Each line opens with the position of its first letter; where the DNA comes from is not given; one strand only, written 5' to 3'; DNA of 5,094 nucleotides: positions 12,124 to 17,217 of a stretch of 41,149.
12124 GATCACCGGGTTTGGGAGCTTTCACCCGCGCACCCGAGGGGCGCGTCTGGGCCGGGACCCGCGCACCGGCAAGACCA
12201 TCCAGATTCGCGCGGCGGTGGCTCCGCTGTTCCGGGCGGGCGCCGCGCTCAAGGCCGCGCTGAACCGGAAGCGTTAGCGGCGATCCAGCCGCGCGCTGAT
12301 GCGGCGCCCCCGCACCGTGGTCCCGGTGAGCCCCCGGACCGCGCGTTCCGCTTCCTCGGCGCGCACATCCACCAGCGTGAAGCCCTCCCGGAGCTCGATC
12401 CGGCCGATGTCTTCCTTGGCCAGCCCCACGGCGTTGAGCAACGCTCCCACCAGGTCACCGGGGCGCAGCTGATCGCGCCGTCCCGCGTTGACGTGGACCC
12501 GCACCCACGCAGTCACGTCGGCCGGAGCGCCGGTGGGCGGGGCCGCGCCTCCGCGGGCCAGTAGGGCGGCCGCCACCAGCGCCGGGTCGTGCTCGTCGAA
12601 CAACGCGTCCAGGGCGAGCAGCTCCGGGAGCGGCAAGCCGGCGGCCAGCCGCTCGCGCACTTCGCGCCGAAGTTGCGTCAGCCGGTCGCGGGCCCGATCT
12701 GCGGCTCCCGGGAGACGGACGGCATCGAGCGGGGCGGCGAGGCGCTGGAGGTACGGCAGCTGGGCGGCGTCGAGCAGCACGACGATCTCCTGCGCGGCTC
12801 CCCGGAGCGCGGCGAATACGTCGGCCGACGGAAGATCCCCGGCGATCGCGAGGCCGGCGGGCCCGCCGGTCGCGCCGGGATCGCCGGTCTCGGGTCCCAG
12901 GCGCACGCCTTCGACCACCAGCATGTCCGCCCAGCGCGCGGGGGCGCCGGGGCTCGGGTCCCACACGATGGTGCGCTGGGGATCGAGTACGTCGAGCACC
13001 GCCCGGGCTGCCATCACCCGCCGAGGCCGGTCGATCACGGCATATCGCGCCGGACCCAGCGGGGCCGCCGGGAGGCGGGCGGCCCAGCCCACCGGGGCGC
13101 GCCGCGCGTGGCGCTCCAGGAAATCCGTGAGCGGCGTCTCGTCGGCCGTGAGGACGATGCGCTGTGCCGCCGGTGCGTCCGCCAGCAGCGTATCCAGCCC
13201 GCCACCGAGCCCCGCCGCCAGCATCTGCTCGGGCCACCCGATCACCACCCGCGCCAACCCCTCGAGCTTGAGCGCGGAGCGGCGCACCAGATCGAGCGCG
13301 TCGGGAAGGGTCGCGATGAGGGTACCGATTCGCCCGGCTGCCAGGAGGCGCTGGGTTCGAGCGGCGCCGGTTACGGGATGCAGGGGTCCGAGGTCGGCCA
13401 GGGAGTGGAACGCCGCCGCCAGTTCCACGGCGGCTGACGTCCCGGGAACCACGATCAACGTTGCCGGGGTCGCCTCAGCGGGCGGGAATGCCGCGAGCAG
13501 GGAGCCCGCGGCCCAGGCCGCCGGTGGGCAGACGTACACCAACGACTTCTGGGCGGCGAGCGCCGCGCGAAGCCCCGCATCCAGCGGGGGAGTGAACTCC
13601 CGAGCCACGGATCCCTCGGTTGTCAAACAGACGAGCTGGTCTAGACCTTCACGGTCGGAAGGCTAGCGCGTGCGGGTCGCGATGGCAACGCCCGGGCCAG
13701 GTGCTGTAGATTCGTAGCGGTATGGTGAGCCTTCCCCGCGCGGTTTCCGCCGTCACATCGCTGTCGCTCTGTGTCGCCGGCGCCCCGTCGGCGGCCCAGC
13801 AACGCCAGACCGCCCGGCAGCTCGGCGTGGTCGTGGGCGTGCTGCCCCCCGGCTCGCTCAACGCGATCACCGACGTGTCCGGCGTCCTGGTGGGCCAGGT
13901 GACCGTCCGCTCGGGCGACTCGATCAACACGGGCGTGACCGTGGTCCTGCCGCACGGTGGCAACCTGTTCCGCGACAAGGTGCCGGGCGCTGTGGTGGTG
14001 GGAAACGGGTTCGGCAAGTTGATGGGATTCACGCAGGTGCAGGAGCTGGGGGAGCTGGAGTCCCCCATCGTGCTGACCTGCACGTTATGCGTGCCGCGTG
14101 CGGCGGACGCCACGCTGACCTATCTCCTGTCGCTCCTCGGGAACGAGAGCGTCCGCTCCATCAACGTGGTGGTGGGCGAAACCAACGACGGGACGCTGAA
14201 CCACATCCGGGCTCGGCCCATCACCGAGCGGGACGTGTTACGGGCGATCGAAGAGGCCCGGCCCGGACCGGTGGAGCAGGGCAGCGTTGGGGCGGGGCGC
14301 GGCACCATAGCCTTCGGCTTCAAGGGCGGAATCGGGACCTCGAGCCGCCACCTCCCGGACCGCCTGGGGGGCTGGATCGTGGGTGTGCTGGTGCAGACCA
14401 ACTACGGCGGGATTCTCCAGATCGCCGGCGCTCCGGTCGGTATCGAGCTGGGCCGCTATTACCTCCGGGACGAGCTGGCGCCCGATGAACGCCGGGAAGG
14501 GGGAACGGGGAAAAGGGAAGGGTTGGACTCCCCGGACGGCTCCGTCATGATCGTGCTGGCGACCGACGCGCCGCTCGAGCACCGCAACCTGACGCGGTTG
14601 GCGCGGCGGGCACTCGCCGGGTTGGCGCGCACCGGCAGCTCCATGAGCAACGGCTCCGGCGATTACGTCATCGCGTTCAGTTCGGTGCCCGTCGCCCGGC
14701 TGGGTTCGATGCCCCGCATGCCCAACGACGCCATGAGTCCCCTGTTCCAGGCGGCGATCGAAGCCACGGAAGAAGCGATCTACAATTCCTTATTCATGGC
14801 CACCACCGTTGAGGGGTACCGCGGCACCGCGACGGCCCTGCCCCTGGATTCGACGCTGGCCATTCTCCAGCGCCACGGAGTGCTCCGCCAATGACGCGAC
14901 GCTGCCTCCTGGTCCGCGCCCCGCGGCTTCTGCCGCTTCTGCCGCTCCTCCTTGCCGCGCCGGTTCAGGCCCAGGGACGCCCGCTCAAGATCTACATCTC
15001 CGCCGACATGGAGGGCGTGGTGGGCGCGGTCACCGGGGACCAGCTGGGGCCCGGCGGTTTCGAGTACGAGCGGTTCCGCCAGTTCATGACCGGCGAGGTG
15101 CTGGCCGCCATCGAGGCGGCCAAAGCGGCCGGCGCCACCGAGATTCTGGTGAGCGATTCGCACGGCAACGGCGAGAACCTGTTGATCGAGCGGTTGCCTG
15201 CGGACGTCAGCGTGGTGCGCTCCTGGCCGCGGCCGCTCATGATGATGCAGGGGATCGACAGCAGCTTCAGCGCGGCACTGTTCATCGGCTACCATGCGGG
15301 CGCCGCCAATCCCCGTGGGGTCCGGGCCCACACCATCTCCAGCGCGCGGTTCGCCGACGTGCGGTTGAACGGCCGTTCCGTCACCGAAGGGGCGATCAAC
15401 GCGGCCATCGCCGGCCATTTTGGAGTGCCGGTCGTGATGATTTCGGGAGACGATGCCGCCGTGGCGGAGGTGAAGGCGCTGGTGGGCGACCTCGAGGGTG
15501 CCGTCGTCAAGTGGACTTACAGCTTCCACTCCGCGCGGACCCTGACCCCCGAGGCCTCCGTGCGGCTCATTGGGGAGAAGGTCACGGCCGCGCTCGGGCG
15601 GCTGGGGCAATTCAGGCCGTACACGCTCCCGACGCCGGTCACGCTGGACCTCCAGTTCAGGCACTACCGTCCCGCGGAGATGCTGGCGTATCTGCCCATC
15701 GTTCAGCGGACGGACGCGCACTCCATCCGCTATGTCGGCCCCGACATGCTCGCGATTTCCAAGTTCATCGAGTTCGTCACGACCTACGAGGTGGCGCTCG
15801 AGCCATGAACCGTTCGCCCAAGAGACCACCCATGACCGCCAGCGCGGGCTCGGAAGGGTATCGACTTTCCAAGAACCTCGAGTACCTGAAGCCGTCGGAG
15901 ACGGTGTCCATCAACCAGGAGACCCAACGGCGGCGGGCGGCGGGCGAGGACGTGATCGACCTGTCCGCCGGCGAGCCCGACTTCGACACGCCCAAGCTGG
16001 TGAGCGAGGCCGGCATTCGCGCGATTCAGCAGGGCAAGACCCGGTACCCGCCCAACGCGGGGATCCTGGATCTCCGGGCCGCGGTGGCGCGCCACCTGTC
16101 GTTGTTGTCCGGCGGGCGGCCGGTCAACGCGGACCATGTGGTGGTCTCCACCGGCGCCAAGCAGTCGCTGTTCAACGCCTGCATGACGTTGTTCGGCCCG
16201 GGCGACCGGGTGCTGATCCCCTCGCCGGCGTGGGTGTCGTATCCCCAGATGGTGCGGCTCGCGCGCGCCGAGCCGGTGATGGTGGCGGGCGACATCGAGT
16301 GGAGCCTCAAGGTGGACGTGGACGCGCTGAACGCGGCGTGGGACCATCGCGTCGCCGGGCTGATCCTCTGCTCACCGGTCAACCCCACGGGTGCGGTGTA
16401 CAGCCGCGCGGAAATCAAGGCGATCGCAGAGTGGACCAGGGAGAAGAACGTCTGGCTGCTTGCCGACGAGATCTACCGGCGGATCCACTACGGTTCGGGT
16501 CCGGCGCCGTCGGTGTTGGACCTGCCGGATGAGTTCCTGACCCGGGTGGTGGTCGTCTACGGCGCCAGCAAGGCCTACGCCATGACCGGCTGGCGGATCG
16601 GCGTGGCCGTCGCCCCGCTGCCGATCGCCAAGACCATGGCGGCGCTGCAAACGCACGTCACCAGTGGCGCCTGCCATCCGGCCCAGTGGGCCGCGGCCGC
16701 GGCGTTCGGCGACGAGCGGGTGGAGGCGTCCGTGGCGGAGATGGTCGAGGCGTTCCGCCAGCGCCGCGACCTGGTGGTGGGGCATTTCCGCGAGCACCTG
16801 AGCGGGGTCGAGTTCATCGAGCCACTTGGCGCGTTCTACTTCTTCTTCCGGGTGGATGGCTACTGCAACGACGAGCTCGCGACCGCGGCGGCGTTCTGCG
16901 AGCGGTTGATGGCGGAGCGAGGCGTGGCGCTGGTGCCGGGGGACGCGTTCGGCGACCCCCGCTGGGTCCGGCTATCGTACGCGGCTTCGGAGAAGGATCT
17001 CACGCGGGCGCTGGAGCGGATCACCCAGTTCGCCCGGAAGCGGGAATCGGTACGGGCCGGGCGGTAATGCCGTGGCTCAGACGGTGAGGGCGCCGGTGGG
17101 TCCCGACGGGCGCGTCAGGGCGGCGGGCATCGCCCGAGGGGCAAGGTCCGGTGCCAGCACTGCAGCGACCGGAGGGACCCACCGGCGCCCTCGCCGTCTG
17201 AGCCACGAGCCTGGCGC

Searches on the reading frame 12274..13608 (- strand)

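Call 80: search_protein_families(library=pfam, proteins=[window:12274-13608:-], max_evalue=0.001)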
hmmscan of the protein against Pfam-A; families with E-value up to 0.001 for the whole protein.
window:12274-13608:- (444 aa): 1 family
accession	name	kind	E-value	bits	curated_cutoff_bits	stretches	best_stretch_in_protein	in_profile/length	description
PF03880.21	DbpA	-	1.1e-21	77.1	25.6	1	370-440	1-71/72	DbpA RNA binding domain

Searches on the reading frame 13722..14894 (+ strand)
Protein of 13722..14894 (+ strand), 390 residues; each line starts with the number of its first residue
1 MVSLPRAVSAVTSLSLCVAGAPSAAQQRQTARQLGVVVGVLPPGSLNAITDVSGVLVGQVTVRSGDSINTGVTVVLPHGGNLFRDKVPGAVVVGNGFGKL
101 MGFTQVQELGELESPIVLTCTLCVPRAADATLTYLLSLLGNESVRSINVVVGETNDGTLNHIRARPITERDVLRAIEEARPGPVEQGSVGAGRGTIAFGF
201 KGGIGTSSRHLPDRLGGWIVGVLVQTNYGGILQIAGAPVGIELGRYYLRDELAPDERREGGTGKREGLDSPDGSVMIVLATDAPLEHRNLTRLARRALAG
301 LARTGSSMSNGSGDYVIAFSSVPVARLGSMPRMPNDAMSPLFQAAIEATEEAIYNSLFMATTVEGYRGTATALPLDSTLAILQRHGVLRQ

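Call 11: search_protein_families(library=pfam, proteins=[window:13722-14894:+], max_evalue=0.01)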
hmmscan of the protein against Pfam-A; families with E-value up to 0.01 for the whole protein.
window:13722-14894:+ (390 aa): 1 family
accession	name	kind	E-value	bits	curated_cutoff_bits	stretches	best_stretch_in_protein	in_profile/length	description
PF03576.19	Peptidase_S58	-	1.9e-109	366.3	23.9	1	47-369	1-305/307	Peptidase family S58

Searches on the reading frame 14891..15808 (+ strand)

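Call 11: search_protein_families(library=pfam, proteins=[window:14891-15808:+], max_evalue=0.01)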
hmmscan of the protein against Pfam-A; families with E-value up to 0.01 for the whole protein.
window:14891-15808:+ (305 aa): 1 family
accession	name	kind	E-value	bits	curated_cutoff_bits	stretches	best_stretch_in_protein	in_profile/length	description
PF04951.18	Peptidase_M55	-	1.3e-92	310.4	25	1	32-294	1-263/264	D-aminopeptidase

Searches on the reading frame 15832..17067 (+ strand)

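Call 80: search_protein_families(library=pfam, proteins=[window:15832-17067:+], max_evalue=0.001)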
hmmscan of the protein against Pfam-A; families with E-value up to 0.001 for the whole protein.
window:15832-17067:+ (411 aa): 2 families
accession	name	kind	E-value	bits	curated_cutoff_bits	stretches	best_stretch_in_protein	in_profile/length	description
PF00155.27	Aminotran_1_2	-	5.8e-73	246.6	19.7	1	40-397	2-361/361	Aminotransferase class I and II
PF01041.23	DegT_DnrJ_EryC1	-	0.0002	21.2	19.8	1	106-212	45-145/360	DegT/DnrJ/EryC1/StrS aminotransferase family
